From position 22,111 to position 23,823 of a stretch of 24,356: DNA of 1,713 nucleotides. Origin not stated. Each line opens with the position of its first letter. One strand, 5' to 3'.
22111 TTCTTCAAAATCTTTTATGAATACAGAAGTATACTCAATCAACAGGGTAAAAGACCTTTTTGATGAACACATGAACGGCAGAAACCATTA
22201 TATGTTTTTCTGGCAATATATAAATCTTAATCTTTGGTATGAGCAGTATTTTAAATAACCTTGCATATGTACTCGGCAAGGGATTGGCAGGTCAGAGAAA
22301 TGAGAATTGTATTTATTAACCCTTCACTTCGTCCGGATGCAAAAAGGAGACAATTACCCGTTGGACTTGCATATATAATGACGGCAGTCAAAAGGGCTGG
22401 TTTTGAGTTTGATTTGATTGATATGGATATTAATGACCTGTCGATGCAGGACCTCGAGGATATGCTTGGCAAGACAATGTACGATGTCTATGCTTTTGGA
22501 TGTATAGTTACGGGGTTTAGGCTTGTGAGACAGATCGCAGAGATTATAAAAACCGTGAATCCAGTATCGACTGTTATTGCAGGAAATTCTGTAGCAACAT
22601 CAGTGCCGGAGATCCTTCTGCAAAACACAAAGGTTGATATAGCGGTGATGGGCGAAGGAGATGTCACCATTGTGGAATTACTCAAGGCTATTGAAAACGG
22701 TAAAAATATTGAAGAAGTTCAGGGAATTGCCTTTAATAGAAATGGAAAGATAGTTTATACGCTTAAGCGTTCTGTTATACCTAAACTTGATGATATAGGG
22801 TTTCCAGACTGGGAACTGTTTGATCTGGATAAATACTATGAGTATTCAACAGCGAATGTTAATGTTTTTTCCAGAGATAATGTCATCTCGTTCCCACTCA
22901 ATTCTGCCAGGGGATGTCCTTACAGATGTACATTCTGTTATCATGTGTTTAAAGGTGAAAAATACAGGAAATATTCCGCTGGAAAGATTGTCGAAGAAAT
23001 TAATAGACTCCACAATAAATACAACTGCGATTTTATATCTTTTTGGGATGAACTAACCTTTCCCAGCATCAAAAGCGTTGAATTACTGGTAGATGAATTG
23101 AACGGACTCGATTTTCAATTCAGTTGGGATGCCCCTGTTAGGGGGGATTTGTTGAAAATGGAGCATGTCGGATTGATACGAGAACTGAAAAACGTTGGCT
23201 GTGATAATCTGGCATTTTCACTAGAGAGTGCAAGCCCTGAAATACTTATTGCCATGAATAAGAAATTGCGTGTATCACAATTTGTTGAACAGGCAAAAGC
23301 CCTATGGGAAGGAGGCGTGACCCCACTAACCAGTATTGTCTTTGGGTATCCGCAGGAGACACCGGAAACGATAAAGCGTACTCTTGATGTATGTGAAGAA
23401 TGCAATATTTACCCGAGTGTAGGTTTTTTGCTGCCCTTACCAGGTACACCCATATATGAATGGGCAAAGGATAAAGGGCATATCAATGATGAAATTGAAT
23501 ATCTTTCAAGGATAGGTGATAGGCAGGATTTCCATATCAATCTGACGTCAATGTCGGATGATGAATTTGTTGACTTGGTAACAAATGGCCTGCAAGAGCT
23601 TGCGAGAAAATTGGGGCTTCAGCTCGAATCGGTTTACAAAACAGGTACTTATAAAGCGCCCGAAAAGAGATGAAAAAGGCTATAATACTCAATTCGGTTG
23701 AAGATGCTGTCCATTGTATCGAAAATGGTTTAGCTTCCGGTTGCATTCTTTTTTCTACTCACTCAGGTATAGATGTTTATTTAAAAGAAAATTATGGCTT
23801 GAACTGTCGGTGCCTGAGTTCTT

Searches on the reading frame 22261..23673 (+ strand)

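Call 8: search_protein_families(library=pfam, proteins=[window:22261-23673:+], max_evalue=0.0001)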
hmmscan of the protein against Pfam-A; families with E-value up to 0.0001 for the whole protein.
window:22261-23673:+ (470 aa): 2 families
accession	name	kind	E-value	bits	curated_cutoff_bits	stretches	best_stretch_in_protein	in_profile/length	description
PF04055.27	Radical_SAM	-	9.2e-18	65.4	29.5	1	214-376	2-164/166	Radical SAM superfamily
PF02310.24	B12-binding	-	5.5e-15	55.7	32.1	1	33-140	14-120/121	B12 binding domain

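Call 9: search_protein_families(library=ncbifam, proteins=[window:22261-23673:+], max_evalue=1e-8)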
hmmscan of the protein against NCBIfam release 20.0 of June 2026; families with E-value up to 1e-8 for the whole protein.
window:22261-23673:+ (470 aa): 21 families
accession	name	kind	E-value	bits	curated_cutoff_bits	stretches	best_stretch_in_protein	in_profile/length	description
TIGR02026.1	BchE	equivalog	1.3e-43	149.6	481.35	1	15-414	1-399/497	magnesium-protoporphyrin IX monomethyl ester anaerobic oxidative cyclase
TIGR03471.1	HpnJ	equivalog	3.8e-37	128.3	577.6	1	52-441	49-426/472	hopanoid biosynthesis associated radical SAM protein HpnJ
NF038361.1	rSAM_Sden_1168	equivalog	1.2e-34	119.8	575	1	28-451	80-519/560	Sden_1168 family B12-binding radical SAM P-methyltransferase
TIGR04072.2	rSAM_ladder_B12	equivalog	1.5e-34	119.5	360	2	211-415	181-385/443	lipid biosynthesis B12-binding/radical SAM protein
TIGR04479.1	bcpD_PhpK_rSAM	subfamily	1.7e-30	105.9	600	1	34-381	73-409/504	PhpK family radical SAM P-methyltransferase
TIGR04013.1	B12_SAM_MJ_1487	hypoth_equivalog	4e-29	101.6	251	1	90-402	57-357/382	TIGR04013 family B12-binding domain/radical SAM domain-containing protein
NF050148.1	rSAM_ApyD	equivalog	8.1e-29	100.5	750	1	74-403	75-394/645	RiPP biosynthesis radical SAM protein ApyD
NF033712.0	B12_rSAM_KedN5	subfamily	2.2e-28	98.8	700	1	62-373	51-362/624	KedN5 family methylcobalamin-dependent radical SAM C-methyltransferase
TIGR04385.1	B12_rSAM_cofa1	equivalog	1.5e-27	96.9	450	1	22-380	9-363/438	B12 lower ligand biosynthesis radical SAM protein BzaD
TIGR03975.1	rSAM_ocin_1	subfamily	4.4e-26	91.5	281.85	1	92-374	147-423/606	RiPP maturation radical SAM C-methyltransferase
TIGR04014.1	B12_SAM_MJ_0865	equivalog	3.4e-23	82.1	360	1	87-405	52-361/434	methyl-coenzyme M reductase glutamine C-methyltransferase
TIGR04295.1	B12_rSAM_oligo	hypoth_equivalog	2.8e-22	79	400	1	30-339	22-319/422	TIGR04295 family B12-binding domain-containing radical SAM protein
TIGR04367.1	HpnR_B12_rSAM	equivalog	8.9e-22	77.3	650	1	29-398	18-369/490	hopanoid C-3 methylase HpnR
NF040542.1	rSAM_RCCLKC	equivalog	8e-16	58.2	450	1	33-353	13-322/423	arsinothricin biosynthesis radical SAM protein ArsL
NF040546.1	rSAM_CUAEP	equivalog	9.5e-14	50.9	500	1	33-386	13-346/468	CUAEP/CCAEP-tail radical SAM (seleno)protein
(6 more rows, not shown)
